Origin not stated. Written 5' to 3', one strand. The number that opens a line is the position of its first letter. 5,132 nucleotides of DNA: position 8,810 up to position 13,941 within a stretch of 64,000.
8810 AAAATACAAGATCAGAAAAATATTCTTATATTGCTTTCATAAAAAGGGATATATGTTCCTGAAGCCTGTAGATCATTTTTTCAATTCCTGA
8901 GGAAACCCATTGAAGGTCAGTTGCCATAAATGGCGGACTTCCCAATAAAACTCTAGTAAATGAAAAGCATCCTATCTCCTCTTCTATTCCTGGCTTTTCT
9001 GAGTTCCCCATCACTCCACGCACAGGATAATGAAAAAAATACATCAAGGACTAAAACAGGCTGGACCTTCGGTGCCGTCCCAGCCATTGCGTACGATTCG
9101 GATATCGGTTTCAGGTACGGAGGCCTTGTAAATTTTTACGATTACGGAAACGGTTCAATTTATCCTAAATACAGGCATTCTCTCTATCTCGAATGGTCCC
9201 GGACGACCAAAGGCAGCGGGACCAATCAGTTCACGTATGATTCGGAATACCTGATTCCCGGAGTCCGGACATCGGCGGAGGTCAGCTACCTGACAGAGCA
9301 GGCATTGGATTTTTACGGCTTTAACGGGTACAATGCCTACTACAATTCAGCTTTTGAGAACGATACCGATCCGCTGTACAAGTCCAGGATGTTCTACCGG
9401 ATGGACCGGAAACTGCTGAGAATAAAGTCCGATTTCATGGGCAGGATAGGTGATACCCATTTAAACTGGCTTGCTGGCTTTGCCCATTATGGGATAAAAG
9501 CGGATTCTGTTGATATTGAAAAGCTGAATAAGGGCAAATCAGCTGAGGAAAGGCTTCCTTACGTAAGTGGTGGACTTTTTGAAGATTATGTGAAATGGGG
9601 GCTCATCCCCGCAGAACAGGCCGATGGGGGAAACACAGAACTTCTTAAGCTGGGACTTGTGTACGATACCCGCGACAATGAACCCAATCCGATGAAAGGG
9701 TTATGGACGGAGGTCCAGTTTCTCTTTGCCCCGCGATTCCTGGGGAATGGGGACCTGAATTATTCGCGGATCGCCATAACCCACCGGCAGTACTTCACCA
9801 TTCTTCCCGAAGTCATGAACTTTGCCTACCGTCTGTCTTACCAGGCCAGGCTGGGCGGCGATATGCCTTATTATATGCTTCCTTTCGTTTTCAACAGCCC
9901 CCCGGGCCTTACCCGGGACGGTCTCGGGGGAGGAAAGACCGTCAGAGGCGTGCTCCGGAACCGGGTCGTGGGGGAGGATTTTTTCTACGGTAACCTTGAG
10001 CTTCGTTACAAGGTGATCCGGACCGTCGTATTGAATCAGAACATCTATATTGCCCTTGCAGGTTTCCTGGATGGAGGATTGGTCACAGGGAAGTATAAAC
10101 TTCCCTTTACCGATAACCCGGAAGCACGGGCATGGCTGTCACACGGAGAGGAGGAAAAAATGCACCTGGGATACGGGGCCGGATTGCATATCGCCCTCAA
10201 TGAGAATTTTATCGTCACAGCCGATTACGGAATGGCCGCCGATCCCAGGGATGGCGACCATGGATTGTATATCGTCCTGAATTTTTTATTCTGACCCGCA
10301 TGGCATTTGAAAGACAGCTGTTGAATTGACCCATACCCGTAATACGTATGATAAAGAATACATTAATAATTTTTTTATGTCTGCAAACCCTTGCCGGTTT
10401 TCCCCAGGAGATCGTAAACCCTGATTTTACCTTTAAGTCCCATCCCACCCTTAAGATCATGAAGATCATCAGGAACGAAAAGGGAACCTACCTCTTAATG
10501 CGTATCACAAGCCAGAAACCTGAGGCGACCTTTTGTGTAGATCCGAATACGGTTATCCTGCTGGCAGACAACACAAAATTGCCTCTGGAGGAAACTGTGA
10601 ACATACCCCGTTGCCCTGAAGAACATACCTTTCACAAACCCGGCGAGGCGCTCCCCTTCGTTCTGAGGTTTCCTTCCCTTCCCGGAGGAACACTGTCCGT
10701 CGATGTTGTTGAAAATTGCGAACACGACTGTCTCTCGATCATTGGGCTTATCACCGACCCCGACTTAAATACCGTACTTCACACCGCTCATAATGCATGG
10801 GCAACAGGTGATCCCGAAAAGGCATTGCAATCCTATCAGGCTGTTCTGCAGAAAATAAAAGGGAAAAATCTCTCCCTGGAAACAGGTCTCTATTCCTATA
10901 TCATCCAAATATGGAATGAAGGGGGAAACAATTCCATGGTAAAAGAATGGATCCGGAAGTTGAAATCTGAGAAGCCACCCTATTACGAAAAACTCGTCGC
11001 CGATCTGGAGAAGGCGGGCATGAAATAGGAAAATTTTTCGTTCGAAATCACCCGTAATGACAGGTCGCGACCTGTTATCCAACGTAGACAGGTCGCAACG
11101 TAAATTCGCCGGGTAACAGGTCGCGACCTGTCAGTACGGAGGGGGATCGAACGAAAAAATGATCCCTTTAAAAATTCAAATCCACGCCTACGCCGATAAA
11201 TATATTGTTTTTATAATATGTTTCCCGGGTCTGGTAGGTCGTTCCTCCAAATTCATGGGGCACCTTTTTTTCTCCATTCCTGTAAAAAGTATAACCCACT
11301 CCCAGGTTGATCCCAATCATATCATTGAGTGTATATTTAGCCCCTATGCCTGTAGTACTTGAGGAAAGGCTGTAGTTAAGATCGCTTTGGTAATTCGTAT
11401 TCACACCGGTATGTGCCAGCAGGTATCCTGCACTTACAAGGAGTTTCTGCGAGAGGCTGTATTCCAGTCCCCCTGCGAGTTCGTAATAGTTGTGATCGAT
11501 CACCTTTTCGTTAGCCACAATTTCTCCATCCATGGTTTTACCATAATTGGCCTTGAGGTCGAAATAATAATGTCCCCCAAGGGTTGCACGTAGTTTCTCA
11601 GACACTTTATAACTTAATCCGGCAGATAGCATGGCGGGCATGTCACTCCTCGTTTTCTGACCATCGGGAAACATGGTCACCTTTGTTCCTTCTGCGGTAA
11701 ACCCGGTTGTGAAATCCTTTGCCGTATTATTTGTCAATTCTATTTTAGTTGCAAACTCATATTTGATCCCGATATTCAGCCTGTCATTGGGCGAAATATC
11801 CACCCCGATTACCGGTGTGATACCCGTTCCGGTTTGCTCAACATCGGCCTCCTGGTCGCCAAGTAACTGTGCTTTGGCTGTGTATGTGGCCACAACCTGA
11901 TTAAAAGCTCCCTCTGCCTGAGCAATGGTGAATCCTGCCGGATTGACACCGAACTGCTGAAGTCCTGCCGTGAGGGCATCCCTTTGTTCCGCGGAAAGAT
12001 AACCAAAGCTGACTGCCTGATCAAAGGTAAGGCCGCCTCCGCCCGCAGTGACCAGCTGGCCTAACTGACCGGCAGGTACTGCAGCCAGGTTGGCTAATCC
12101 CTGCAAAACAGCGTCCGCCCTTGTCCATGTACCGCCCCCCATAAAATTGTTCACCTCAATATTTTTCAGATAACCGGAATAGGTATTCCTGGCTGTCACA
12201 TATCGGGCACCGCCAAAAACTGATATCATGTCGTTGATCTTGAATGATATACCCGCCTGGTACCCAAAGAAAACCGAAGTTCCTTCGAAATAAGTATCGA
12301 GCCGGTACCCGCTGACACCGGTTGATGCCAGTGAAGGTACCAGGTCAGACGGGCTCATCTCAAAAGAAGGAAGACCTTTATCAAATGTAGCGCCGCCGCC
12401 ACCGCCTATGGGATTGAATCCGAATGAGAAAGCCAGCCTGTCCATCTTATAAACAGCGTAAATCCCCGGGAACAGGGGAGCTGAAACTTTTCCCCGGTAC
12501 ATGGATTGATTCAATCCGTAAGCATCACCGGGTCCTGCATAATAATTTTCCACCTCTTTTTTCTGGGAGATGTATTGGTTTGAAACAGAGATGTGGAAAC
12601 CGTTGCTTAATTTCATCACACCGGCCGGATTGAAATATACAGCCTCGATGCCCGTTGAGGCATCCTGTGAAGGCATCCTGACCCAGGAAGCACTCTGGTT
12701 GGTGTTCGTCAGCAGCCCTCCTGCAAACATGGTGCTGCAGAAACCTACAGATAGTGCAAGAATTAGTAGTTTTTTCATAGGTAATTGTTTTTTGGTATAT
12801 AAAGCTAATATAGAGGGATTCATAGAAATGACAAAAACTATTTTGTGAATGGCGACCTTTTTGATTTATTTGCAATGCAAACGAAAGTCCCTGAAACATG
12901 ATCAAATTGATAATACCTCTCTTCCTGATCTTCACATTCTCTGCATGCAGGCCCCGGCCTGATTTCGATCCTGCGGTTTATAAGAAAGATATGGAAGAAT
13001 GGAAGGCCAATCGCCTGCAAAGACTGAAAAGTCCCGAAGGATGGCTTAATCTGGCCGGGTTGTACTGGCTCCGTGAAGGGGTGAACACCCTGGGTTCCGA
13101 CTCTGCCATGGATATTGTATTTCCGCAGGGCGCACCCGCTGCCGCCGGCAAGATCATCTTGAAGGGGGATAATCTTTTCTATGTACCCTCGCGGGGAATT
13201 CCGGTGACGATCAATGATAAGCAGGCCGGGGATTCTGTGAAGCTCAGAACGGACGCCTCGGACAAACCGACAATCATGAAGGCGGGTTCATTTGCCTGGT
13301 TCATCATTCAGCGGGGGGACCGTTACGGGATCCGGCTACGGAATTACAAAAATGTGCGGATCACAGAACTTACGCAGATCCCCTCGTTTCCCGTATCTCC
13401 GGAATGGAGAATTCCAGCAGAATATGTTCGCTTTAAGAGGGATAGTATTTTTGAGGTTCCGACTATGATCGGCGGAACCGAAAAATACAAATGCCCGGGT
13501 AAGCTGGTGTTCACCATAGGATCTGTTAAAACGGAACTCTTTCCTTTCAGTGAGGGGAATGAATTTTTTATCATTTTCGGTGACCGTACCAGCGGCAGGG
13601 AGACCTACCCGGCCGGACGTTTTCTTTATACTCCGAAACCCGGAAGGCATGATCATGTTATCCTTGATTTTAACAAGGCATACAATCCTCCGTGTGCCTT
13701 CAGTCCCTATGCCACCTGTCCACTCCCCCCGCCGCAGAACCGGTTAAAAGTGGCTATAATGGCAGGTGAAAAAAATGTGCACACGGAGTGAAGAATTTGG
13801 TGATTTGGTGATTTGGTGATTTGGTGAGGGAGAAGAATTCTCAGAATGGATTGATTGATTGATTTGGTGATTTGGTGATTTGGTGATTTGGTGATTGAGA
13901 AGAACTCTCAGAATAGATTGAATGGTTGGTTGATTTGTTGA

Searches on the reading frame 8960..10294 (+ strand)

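Call 78: search_protein_families(library=pfam, proteins=[window:8960-10294:+], max_evalue=0.000001)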
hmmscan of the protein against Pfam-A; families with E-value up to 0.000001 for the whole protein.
window:8960-10294:+ (444 aa): 1 family
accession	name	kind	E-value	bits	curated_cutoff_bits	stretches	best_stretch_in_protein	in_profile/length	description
PF01103.29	Omp85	-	7.3e-14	52.5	24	1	122-433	38-312/325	Omp85 superfamily domain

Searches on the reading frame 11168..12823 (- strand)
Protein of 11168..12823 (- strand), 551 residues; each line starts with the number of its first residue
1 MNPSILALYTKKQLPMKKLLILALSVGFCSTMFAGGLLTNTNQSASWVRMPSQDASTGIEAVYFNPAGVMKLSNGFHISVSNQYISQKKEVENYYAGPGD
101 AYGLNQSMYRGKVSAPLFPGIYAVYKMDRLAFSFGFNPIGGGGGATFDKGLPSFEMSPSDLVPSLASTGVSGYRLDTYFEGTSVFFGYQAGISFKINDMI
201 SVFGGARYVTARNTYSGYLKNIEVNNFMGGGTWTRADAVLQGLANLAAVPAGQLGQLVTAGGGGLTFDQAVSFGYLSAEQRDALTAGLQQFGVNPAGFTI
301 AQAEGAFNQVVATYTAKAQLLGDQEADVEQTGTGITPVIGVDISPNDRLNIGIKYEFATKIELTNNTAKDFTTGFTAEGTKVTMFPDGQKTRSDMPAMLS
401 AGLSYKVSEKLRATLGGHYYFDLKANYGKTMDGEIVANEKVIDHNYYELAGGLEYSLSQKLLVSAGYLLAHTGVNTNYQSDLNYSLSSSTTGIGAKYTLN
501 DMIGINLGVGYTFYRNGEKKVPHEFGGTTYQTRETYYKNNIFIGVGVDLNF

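Call 78: search_protein_families(library=pfam, proteins=[window:11168-12823:-], max_evalue=0.000001)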
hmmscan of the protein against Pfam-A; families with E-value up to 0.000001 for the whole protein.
window:11168-12823:- (551 aa): 1 family
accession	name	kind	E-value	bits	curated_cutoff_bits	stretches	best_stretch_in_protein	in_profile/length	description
PF03349.22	Toluene_X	-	2.5e-08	33.3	29.7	0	258-524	178-394/421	Outer membrane protein transport protein (OMPP1/FadL/TodX)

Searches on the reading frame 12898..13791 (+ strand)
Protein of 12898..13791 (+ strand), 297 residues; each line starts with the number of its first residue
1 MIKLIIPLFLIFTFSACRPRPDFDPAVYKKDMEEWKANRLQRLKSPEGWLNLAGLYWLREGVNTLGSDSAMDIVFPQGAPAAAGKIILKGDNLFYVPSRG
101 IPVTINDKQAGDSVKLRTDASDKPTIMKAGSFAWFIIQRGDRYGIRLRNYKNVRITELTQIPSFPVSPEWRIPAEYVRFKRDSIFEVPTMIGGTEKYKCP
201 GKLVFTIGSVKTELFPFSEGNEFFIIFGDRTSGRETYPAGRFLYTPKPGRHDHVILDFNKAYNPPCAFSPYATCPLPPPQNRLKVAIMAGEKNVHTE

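Call 78: search_protein_families(library=pfam, proteins=[window:12898-13791:+], max_evalue=0.000001)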
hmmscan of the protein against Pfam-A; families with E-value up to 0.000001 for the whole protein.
window:12898-13791:+ (297 aa): 1 family
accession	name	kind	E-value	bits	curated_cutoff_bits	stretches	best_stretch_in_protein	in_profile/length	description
PF07920.16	DUF1684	-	3.9e-43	147.5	25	1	158-292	3-139/139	Protein of unknown function (DUF1684)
